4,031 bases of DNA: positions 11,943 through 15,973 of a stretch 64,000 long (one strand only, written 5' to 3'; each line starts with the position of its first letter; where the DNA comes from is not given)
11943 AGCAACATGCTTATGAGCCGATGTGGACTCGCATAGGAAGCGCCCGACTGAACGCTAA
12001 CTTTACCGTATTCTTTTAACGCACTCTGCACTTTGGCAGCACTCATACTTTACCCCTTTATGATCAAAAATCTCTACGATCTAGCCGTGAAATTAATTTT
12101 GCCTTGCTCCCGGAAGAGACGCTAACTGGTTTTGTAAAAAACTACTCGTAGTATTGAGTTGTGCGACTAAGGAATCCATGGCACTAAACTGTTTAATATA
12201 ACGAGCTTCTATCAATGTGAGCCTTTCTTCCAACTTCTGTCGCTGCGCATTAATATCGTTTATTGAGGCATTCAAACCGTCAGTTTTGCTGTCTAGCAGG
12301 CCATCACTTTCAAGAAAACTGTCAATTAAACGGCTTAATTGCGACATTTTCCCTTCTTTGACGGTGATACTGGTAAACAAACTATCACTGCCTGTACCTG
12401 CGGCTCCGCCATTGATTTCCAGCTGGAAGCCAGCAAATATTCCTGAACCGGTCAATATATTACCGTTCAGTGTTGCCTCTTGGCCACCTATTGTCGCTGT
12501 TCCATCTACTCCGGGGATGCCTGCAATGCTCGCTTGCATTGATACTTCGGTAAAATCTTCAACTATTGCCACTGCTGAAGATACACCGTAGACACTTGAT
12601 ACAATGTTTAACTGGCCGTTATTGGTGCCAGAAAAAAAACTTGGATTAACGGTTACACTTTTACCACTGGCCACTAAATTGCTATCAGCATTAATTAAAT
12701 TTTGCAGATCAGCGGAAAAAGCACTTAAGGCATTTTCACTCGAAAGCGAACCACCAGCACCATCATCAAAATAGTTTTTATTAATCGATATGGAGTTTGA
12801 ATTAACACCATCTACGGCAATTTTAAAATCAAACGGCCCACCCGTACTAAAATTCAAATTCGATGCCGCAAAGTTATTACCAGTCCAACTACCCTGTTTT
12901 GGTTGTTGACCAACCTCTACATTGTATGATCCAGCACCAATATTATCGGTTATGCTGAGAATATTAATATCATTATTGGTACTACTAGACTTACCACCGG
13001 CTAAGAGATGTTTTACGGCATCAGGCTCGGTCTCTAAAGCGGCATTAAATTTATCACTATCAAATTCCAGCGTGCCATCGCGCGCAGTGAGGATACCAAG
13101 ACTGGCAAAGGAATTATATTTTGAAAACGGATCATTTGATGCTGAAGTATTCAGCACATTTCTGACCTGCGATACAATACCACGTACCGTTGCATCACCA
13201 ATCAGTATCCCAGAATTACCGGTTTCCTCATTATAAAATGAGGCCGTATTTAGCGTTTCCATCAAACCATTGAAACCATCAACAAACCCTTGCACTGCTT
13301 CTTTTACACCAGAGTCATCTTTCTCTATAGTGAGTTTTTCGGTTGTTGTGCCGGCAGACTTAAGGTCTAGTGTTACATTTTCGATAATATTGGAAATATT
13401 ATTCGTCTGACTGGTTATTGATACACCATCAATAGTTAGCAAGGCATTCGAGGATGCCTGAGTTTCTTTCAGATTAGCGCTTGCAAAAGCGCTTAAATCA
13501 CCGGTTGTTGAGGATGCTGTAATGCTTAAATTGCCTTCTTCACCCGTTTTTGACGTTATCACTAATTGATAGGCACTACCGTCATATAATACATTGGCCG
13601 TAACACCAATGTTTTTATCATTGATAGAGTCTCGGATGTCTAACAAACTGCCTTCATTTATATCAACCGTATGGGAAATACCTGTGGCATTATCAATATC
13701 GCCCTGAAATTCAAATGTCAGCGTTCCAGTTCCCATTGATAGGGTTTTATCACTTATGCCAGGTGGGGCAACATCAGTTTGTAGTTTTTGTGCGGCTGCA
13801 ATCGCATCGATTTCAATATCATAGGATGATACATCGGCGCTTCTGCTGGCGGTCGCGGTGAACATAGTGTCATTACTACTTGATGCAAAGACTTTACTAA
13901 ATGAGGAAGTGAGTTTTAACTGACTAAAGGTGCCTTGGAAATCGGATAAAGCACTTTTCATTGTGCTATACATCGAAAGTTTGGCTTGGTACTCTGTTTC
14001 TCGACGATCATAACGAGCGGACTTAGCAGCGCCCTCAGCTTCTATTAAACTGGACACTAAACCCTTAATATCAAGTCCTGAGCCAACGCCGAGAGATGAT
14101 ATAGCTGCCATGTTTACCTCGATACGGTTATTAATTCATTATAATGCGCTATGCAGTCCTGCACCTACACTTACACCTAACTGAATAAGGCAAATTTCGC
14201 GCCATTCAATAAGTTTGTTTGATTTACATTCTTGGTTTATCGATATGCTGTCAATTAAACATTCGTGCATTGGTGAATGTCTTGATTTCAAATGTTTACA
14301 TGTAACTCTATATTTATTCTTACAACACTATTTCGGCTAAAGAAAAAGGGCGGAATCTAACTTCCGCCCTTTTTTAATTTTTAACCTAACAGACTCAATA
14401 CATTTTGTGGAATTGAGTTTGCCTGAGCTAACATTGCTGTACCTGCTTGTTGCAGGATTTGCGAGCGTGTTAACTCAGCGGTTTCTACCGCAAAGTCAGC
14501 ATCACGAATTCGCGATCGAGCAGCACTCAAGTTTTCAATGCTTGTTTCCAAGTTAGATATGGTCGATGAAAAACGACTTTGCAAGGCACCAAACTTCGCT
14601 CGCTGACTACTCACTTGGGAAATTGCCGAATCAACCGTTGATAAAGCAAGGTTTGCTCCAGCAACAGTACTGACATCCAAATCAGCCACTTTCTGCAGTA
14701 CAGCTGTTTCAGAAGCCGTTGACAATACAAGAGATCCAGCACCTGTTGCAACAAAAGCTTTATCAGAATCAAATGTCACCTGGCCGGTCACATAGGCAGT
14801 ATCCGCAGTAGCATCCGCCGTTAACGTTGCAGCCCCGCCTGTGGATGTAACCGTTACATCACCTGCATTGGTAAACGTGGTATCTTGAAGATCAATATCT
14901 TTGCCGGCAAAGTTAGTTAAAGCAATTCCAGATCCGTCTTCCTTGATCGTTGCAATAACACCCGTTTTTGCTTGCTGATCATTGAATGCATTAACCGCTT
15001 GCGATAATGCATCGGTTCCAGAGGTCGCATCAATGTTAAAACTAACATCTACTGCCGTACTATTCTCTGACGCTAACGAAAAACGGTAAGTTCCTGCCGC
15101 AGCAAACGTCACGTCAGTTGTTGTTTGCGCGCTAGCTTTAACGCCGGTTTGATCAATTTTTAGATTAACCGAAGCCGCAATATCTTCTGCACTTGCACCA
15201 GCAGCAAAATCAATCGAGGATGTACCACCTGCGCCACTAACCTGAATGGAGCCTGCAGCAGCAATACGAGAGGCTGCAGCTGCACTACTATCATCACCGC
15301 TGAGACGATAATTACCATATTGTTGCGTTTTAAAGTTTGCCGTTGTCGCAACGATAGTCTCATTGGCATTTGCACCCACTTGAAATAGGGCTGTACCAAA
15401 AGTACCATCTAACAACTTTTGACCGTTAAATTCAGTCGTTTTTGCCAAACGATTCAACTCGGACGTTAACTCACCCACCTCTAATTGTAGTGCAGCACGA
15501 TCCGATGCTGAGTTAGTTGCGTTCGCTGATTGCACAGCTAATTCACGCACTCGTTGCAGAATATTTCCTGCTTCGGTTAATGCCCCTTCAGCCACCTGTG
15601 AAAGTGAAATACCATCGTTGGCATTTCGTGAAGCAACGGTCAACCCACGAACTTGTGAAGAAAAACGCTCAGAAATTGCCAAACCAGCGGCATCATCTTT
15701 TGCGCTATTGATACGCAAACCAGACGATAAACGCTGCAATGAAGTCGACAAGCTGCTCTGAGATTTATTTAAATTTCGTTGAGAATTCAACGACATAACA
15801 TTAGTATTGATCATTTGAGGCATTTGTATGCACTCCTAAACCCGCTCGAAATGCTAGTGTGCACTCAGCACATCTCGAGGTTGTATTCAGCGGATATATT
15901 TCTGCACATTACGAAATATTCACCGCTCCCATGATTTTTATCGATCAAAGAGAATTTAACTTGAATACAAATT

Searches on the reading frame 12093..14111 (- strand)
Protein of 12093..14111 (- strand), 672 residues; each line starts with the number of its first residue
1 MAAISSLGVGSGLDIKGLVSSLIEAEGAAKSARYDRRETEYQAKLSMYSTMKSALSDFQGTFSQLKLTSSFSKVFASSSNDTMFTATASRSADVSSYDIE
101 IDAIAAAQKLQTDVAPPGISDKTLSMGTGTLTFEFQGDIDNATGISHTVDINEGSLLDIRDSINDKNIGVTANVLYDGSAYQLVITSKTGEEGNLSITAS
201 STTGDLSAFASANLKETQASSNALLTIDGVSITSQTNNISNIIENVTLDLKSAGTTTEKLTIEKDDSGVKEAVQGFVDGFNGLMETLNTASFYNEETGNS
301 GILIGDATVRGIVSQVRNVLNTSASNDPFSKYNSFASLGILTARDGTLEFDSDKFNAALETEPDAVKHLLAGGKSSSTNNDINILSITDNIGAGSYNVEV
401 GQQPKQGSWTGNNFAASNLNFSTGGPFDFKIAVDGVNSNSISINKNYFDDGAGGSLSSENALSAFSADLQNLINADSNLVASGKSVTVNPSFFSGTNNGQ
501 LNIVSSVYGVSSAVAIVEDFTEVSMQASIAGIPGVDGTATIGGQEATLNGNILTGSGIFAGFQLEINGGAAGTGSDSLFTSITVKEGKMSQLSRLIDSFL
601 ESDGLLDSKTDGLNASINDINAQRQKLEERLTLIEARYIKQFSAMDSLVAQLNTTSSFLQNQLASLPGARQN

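Call 59: search_protein_families(library=ncbifam, proteins=[window:12093-14111:-], max_evalue=1e-10)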
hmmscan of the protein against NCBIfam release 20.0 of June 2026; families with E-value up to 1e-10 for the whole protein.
window:12093-14111:- (672 aa): 7 families
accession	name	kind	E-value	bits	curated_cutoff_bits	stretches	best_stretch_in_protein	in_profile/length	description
NF005955.1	PRK08032.1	equivalog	4.2e-76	256.8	387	2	1-373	1-382/465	flagellar filament capping protein FliD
NF005833.0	PRK07737.1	equivalog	7.2e-42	144.1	444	1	8-289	7-293/501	flagellar hook-associated protein 2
NF009400.1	PRK12765.1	equivalog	8.4e-38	130.3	448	1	210-428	243-418/596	flagellar filament capping protein FliD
NF005188.0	PRK06664.1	equivalog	1.6e-35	122.6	469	2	215-371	385-567/661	flagellar hook-associated protein FliD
NF005281.0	PRK06798.1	equivalog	7.2e-31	107.6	375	1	23-370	32-353/440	flagellar hook-associated protein 2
NF006435.1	PRK08724.1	equivalog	1.6e-28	99.9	580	2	213-388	430-608/672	flagellar filament capping protein FliD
NF006282.1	PRK08453.1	equivalog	6.5e-25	87.7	500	1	214-379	427-592/673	flagellar filament capping protein FliD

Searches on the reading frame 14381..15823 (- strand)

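Call 59: search_protein_families(library=ncbifam, proteins=[window:14381-15823:-], max_evalue=1e-10)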
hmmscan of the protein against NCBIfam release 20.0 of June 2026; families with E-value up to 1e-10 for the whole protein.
window:14381-15823:- (480 aa): 23 families
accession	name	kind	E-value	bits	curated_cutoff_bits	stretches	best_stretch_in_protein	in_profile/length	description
NF009448.0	PRK12806.1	equivalog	2.3e-130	435.6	531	1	1-480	1-474/475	flagellin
NF006467.0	PRK08869.1-2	subfamily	1.8e-127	425.7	443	2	1-252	1-271/400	flagellin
NF005294.0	PRK06819.1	subfamily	3.2e-101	339.6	387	2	1-277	1-277/376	FliC/FljB family flagellin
NF006466.0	PRK08869.1-1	subfamily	1.3e-92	311.3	426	2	4-260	4-266/377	flagellin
NF005953.0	PRK08026.1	subfamily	2.7e-90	304.5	619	2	1-251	1-250/548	FliC/FljB family flagellin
NF009444.0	PRK12802.1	equivalog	1.2e-88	297.3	332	2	4-243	4-249/282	flagellin domain-containing protein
NF006468.0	PRK08869.1-3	subfamily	1e-87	294.7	436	2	4-263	4-269/378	polar flagellin E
NF006469.0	PRK08869.1-4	equivalog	4.8e-84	282.9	627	2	4-244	4-249/377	flagellin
NF009446.0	PRK12804.1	subfamily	5.1e-72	242.9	352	2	5-244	3-247/301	flagellin Hag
NF006470.0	PRK08869.1-5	equivalog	1.3e-68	232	423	2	5-285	4-286/388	flagellin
NF038071.1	lat_flg_LafA_2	exception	1.3e-63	215.1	365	2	4-166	4-170/284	lateral flagellin LafA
NF010115.0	PRK13588.1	subfamily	2.4e-60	205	503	2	3-324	3-329/514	flagellin B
NF009234.0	PRK12584.1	equivalog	1.3e-57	196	752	2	4-339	4-335/510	flagellin A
NF006264.0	PRK08411.1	subfamily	4.2e-57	194.2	729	2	4-315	4-312/572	flagellin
NF009449.0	PRK12807.1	subfamily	5.2e-57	193.6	347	2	5-200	3-196/287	flagellin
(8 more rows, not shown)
